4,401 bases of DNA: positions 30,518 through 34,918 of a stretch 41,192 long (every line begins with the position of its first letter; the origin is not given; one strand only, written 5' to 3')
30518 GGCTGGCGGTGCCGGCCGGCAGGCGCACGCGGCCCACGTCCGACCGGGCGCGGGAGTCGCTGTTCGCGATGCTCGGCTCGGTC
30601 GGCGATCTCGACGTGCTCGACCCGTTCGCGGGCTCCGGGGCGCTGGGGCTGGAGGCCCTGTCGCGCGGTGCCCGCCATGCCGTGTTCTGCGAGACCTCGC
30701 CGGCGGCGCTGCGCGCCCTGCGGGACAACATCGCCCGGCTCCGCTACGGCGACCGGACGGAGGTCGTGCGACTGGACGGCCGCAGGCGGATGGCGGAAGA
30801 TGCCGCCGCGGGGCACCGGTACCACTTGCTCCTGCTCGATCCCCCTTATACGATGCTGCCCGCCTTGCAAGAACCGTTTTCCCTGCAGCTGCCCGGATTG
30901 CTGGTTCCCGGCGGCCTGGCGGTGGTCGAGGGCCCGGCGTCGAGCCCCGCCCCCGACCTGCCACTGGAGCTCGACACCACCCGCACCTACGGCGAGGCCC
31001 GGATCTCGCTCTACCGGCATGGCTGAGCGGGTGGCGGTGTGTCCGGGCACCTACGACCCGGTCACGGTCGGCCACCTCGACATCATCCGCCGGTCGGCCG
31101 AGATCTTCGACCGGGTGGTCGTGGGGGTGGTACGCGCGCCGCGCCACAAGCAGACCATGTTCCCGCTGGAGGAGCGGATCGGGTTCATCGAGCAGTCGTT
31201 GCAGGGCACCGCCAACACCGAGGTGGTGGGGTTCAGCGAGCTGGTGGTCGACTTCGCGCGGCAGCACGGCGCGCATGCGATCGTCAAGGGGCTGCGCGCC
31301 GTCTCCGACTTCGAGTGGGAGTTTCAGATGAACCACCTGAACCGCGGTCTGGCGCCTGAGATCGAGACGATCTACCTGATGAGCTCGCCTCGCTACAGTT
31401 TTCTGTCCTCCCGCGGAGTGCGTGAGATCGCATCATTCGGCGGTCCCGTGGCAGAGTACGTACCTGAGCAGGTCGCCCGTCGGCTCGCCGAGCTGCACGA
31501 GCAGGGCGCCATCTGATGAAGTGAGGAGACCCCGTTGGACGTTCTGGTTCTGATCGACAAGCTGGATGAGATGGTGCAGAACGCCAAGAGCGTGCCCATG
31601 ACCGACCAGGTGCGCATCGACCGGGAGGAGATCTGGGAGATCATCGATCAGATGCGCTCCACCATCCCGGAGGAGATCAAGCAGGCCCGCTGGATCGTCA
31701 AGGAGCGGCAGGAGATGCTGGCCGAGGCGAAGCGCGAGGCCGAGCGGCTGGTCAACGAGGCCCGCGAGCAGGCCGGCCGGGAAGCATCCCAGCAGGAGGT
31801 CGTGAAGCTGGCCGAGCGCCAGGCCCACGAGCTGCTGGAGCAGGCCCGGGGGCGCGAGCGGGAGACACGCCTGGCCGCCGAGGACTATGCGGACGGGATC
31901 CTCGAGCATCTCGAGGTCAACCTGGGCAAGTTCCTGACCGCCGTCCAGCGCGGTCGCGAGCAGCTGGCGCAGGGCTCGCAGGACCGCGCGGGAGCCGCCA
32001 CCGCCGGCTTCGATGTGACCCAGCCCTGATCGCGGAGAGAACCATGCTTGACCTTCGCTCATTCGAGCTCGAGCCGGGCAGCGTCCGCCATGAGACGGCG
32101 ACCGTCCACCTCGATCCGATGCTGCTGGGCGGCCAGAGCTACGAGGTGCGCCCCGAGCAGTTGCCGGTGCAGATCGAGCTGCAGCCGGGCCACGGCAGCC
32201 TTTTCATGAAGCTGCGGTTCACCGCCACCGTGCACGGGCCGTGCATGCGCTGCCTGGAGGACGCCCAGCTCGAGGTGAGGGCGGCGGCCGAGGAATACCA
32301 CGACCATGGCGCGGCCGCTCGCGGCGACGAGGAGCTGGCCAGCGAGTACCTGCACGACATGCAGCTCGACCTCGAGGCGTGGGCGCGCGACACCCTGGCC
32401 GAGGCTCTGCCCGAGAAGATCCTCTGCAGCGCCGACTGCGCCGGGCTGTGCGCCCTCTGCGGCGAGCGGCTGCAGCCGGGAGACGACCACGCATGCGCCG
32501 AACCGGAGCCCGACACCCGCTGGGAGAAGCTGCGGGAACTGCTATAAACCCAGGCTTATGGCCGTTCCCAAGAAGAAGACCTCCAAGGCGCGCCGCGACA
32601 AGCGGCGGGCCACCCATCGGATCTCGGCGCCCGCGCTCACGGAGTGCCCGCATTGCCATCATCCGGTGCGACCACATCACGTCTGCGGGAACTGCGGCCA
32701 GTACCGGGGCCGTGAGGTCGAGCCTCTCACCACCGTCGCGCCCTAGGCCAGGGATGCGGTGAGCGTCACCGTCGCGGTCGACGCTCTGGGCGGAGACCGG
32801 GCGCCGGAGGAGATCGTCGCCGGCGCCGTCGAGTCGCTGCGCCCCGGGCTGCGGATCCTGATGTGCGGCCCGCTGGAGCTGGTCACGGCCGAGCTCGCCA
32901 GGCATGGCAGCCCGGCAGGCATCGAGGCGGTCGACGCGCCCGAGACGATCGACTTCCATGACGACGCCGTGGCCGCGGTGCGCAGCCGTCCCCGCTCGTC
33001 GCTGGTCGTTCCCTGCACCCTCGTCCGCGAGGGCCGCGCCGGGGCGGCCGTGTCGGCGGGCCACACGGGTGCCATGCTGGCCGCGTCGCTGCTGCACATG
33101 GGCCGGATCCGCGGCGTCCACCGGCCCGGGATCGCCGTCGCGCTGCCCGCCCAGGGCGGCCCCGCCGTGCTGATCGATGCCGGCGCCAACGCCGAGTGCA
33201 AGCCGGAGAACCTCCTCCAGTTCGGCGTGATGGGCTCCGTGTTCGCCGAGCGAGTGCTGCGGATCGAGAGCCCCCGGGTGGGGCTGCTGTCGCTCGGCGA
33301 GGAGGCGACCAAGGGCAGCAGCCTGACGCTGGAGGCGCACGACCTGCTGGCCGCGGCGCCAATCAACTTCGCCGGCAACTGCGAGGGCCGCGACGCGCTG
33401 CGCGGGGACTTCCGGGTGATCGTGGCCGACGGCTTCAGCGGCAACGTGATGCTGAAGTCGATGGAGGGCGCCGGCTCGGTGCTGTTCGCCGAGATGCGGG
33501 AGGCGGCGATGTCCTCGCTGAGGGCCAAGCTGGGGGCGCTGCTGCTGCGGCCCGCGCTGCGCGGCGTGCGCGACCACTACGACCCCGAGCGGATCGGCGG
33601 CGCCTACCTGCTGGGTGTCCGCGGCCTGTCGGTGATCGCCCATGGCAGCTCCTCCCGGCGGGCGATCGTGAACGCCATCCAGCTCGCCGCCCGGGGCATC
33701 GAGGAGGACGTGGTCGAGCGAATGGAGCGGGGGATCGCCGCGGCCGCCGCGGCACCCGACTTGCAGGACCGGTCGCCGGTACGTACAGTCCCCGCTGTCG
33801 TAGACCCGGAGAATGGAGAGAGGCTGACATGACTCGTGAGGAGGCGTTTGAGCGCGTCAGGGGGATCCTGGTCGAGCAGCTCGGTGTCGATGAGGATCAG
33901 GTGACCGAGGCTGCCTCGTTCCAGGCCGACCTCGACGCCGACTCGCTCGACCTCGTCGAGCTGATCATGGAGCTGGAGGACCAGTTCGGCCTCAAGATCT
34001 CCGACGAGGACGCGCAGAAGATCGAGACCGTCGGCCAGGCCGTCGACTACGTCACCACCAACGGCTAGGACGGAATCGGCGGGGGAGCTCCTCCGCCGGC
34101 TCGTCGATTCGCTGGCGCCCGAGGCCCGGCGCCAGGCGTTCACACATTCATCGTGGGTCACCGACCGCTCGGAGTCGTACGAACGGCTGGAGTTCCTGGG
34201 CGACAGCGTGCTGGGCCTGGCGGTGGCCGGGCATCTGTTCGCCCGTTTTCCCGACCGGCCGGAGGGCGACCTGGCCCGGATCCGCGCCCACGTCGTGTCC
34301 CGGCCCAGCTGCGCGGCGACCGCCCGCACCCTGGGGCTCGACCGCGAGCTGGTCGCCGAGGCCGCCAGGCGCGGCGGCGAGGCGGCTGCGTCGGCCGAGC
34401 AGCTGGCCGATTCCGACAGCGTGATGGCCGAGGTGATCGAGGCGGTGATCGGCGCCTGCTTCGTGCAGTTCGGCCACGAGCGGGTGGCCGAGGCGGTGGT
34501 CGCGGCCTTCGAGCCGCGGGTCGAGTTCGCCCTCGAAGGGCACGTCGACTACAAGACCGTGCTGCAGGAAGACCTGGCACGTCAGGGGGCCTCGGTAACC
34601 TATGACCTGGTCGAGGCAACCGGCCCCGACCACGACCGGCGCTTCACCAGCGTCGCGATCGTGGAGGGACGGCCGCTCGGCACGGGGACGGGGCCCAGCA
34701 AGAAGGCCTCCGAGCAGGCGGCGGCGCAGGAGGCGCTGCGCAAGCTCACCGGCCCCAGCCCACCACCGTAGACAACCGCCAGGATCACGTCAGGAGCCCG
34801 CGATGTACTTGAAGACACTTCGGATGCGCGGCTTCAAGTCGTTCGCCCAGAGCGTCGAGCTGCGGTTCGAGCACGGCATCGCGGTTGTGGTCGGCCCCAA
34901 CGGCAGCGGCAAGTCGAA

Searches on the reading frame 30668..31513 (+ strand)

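Call 25: search_protein_families(library=ncbifam, proteins=[window:30668-31513:+], max_evalue=0.00001)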
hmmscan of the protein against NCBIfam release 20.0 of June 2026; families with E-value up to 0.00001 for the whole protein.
window:30668-31513:+ (282 aa): 2 families
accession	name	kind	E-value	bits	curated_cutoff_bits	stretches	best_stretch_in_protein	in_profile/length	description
TIGR01510.1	coaD_prev_kdtB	equivalog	1.9e-53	180.6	103.3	1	122-275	1-153/155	pantetheine-phosphate adenylyltransferase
TIGR00125.1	cyt_tran_rel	domain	1.2e-14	54.2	27.7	1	122-178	1-60/65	adenylyltransferase/cytidyltransferase family protein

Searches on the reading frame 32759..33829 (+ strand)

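Call 25: search_protein_families(library=ncbifam, proteins=[window:32759-33829:+], max_evalue=0.00001)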
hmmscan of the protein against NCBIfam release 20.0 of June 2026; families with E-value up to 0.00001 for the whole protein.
window:32759-33829:+ (357 aa): 3 families
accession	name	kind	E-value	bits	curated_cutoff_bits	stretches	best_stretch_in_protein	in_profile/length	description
TIGR00182.1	plsX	equivalog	1.3e-94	317.2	243.4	1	5-325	3-326/337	phosphate acyltransferase PlsX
NF010419.0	PRK13845.1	equivalog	8.6e-76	255.6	729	1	3-322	98-429/440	putative glycerol-3-phosphate acyltransferase PlsX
NF010420.0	PRK13846.1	equivalog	6.1e-29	101.2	536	1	1-242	1-247/316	phosphate acyltransferase PlsX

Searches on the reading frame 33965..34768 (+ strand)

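Call 25: search_protein_families(library=ncbifam, proteins=[window:33965-34768:+], max_evalue=0.00001)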
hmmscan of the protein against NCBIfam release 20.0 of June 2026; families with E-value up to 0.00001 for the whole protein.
window:33965-34768:+ (268 aa): 1 family
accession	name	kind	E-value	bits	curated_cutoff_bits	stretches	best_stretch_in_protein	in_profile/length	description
TIGR02191.1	RNaseIII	equivalog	1.9e-52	178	166.25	1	55-261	15-219/219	ribonuclease III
